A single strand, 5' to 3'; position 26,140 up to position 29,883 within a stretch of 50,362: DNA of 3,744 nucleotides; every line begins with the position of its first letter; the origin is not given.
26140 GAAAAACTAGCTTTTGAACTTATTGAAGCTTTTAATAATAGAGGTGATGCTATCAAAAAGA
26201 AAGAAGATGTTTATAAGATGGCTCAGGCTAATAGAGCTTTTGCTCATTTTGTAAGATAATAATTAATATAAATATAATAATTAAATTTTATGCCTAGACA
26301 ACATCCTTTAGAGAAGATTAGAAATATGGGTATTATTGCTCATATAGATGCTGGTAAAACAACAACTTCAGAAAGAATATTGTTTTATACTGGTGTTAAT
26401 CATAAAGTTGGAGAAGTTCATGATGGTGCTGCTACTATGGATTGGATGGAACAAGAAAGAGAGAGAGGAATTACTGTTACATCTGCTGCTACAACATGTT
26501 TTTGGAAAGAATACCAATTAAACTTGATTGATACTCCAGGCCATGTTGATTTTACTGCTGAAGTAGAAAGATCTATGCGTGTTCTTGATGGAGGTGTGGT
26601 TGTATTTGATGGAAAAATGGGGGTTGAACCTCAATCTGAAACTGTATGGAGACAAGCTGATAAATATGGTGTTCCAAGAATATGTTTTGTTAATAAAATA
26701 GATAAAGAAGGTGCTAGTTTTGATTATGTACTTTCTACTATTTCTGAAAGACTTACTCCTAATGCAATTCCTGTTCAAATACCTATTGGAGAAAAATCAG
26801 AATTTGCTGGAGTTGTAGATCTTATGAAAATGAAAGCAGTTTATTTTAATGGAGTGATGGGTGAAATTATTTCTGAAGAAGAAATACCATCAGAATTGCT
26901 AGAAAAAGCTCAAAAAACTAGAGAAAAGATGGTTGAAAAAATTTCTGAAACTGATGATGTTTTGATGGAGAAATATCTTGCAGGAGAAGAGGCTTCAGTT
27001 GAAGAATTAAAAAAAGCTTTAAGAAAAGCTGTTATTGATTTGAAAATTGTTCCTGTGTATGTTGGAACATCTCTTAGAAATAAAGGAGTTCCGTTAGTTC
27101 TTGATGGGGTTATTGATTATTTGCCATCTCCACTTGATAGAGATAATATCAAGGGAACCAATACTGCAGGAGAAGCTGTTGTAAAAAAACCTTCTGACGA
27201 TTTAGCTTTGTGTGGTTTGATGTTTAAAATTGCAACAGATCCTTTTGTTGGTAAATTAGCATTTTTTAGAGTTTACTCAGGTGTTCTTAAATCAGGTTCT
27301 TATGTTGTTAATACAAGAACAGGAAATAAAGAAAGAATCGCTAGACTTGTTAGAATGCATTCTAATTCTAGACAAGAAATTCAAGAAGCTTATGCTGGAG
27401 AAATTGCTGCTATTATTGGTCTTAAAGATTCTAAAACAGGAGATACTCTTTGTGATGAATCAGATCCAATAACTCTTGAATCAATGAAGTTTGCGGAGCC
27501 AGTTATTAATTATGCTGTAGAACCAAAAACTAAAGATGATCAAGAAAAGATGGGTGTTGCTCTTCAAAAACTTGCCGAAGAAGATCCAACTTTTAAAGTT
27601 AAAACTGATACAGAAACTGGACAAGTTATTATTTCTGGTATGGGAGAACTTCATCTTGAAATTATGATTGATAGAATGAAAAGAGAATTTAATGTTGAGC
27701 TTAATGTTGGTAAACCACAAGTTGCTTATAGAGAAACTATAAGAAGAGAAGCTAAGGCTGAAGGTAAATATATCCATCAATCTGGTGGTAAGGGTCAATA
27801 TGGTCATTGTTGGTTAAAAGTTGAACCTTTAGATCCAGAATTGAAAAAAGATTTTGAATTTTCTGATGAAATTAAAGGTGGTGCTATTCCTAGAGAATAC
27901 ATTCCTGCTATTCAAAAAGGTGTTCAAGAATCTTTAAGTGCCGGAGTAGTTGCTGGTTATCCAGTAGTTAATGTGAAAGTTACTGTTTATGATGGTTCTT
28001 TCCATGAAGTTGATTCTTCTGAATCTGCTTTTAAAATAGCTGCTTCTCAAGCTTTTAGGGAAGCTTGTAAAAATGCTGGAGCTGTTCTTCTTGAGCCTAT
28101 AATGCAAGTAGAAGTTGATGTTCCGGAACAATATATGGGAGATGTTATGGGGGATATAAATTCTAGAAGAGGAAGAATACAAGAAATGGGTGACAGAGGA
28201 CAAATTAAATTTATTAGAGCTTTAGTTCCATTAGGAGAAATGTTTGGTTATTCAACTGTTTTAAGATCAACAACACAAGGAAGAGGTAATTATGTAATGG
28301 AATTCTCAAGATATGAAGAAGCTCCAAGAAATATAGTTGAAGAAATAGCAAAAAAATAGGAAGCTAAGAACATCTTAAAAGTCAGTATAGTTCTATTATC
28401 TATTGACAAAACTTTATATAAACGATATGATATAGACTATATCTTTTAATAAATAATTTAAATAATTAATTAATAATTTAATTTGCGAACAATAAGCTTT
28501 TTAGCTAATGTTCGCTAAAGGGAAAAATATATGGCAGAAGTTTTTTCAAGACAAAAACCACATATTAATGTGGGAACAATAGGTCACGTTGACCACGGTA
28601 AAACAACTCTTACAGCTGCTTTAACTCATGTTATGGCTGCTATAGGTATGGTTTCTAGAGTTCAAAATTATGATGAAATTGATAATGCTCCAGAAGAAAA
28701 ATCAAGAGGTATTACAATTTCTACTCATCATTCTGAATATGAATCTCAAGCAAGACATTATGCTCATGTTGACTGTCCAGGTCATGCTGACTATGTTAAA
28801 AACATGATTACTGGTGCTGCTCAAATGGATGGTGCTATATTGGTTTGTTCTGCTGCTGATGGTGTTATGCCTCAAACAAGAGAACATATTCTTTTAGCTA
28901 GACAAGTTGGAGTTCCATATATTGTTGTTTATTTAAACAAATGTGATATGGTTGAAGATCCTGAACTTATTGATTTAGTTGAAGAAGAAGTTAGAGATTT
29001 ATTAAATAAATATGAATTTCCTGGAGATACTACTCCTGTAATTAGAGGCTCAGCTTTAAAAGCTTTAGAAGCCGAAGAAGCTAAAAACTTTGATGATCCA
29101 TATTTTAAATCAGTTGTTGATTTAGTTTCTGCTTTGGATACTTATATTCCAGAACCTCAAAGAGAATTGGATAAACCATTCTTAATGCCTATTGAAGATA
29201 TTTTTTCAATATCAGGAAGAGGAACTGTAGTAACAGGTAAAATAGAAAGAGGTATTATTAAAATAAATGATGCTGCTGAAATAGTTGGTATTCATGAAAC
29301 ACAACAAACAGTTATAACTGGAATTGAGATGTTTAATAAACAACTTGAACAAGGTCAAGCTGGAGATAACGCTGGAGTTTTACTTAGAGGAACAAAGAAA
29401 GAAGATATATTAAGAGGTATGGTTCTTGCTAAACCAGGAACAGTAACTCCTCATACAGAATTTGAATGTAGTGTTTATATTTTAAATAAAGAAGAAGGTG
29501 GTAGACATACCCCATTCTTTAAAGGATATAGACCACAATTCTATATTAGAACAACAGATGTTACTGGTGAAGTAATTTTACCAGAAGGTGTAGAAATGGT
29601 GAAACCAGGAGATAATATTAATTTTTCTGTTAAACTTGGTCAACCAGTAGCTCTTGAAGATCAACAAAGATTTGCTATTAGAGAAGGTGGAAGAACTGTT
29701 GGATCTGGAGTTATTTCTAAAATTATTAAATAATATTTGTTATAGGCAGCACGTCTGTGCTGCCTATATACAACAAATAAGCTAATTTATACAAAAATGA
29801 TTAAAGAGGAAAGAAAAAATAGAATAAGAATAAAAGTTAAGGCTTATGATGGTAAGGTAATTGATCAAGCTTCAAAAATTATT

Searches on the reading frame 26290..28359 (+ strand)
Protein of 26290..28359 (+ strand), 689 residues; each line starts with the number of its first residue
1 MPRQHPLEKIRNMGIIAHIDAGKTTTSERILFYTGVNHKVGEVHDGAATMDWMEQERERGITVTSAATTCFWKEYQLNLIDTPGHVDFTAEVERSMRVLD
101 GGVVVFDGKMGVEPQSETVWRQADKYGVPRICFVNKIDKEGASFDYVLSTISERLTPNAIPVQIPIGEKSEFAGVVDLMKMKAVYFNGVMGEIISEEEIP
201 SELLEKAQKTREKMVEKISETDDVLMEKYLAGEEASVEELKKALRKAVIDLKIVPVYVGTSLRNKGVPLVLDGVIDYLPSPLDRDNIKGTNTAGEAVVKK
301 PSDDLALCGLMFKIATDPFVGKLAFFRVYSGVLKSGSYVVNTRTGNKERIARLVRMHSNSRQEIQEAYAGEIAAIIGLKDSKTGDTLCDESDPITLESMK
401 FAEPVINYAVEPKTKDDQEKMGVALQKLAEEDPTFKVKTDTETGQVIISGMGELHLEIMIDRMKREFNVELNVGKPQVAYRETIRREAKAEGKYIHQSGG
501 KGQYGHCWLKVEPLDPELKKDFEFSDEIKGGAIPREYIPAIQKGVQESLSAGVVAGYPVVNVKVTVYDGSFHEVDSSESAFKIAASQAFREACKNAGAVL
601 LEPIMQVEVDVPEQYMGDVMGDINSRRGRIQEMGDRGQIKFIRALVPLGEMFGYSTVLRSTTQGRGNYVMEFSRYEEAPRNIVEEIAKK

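Call 32: search_protein_families(library=pfam, proteins=[window:26290-28359:+])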
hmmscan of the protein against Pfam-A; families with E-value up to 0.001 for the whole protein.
window:26290-28359:+ (689 aa): 7 families
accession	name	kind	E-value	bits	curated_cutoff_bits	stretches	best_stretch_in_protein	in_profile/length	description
PF00009.33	GTP_EFTU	-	5.8e-62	209.1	26.5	1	8-280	1-188/188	Elongation factor Tu GTP binding domain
PF03764.24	EFG_IV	-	2.3e-47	160.1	24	1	476-596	1-120/121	Elongation factor G, domain IV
PF14492.12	EFG_III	-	3.6e-33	113.9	27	1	401-475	1-75/75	Elongation Factor G, domain III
PF00679.30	EFG_C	-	7.9e-31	106.4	27.9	1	599-685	1-88/89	Elongation factor G C-terminus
PF03144.31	GTP_EFTU_D2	-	4.4e-20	72.3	30.3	1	321-388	1-73/73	Elongation factor Tu domain 2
PF22042.2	EF-G_D2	-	1.8e-19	70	27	1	307-389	2-83/84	Elongation factor G domain 2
PF16658.11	RF3_C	-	2.6e-07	31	40.1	1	410-489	15-94/132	Class II release factor RF3, C-terminal domain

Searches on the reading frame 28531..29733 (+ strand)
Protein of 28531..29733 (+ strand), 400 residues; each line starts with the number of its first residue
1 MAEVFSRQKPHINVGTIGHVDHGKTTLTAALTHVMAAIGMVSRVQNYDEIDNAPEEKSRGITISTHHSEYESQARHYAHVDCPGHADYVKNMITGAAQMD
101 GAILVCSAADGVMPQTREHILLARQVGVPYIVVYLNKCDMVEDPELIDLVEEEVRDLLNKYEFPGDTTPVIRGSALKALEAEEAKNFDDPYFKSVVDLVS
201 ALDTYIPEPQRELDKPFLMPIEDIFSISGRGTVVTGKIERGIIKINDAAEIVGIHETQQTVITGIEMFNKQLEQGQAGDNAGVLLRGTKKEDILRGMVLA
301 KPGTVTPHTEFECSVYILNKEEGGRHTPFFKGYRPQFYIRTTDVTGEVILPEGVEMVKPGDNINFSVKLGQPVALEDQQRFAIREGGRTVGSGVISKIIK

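Call 32: search_protein_families(library=pfam, proteins=[window:28531-29733:+])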
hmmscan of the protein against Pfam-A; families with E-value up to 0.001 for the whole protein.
window:28531-29733:+ (400 aa): 4 families
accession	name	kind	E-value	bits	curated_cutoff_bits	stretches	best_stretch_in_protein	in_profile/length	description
PF00009.33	GTP_EFTU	-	2.4e-63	213.6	26.5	1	9-207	1-187/188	Elongation factor Tu GTP binding domain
PF03143.23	GTP_EFTU_D3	-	9.9e-38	129.1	27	1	305-398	2-105/106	Elongation factor Tu C-terminal domain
PF03144.31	GTP_EFTU_D2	-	2.5e-17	63.5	30.3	1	231-300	1-73/73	Elongation factor Tu domain 2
PF01926.29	MMR_HSR1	-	0.00036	21.1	21.9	0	14-136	2-112/113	50S ribosome-binding GTPase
